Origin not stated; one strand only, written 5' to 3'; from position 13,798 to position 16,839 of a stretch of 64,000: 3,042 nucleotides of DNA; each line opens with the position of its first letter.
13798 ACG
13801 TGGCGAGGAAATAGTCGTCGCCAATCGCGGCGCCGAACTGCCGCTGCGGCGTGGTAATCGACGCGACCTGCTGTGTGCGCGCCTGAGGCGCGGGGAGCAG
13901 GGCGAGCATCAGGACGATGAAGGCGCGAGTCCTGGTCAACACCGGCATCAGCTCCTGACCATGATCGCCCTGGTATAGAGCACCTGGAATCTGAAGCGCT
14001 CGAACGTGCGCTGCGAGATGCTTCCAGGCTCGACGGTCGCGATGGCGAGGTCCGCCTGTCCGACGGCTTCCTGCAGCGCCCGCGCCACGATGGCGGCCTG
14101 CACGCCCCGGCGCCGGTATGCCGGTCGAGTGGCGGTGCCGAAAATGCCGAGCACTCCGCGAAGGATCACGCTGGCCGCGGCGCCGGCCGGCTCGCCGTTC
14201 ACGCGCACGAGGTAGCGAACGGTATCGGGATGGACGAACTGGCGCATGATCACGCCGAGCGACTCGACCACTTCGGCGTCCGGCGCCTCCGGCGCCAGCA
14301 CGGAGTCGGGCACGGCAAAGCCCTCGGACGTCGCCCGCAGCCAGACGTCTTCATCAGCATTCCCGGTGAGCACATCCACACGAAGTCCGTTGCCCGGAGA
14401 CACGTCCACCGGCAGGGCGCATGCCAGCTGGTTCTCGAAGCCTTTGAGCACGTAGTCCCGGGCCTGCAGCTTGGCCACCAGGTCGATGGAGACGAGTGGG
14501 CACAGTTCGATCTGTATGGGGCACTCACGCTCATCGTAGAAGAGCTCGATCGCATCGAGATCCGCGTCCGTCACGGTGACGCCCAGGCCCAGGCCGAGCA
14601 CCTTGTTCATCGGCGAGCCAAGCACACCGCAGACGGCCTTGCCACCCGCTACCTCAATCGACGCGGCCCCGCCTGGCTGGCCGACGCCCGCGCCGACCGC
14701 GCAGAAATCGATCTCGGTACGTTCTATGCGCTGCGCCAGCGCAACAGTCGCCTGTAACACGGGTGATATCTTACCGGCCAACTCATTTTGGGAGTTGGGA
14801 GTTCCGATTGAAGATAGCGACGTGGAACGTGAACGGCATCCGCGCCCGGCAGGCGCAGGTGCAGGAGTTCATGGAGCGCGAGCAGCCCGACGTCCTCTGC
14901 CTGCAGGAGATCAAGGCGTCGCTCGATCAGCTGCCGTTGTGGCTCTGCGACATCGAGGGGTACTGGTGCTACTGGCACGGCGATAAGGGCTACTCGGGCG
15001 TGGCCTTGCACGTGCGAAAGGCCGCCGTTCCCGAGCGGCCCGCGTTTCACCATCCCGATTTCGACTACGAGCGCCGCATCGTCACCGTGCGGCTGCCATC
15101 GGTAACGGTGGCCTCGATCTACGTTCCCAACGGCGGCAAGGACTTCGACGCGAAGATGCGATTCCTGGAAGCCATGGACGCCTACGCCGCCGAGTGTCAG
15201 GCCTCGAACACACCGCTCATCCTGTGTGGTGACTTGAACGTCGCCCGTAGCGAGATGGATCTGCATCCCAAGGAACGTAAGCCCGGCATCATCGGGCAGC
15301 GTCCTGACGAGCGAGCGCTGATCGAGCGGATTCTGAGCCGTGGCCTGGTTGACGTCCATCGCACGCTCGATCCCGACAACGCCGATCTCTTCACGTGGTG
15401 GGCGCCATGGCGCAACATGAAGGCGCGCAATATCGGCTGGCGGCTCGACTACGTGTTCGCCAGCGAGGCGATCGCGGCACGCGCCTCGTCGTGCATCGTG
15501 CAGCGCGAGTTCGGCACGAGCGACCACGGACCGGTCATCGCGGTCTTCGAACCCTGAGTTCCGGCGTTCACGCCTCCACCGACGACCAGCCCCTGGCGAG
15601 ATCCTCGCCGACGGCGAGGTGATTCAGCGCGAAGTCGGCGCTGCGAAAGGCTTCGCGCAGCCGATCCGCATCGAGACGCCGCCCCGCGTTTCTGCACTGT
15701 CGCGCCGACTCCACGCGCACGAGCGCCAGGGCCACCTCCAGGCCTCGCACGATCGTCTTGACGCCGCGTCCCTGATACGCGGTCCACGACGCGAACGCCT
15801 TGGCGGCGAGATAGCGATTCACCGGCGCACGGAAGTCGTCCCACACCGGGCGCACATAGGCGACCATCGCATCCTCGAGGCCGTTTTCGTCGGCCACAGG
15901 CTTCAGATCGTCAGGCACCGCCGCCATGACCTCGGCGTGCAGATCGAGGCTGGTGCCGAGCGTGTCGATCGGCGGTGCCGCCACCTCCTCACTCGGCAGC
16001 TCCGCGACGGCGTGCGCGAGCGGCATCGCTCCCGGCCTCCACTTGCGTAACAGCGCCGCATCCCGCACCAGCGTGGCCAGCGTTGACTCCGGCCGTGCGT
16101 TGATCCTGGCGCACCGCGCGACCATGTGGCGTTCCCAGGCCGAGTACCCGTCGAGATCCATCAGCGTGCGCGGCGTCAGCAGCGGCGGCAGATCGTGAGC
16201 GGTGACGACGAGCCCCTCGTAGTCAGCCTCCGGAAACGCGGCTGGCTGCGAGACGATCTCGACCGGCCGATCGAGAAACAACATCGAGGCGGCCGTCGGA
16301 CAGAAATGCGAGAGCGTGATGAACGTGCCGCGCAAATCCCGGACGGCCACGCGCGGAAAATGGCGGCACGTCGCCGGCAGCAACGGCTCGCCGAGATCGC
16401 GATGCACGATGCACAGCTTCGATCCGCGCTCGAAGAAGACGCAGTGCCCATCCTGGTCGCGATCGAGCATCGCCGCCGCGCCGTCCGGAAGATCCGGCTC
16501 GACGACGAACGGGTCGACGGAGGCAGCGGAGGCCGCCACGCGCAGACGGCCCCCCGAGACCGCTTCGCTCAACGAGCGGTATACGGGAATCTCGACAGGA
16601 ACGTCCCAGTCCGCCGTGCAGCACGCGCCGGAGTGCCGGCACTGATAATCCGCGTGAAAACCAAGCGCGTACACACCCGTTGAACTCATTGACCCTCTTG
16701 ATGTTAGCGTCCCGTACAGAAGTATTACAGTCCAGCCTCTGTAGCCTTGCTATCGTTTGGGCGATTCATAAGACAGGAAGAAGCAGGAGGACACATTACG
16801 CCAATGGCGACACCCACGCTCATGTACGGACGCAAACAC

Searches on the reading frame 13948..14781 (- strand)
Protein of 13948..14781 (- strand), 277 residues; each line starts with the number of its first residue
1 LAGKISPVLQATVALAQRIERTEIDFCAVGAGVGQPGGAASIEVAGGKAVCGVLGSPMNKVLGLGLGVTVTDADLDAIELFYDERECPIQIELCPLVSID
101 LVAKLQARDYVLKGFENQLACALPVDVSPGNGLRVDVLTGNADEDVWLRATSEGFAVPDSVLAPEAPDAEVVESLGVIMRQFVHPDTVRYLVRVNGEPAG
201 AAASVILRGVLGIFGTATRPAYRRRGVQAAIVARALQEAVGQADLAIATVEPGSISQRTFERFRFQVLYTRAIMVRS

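Call 10: search_protein_families(library=pfam, proteins=[window:13948-14781:-], max_evalue=0.01)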
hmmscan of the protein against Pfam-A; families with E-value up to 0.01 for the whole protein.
window:13948-14781:- (277 aa): 2 families
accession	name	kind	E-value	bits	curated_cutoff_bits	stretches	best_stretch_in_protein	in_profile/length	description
PF00583.31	Acetyltransf_1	-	2.8e-06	28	20.7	1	182-263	28-114/116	Acetyltransferase (GNAT) family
PF13480.13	Acetyltransf_6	-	2.3e-05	25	22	1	132-240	19-125/143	Acetyltransferase (GNAT) domain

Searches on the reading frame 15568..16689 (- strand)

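Call 10: search_protein_families(library=pfam, proteins=[window:15568-16689:-], max_evalue=0.01)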
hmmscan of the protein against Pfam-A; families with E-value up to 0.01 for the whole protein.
window:15568-16689:- (373 aa): 1 family
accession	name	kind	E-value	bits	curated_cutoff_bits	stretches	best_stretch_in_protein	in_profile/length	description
PF03692.20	CxxCxxCC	-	0.00055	21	23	1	16-130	1-84/85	Putative zinc- or iron-chelating domain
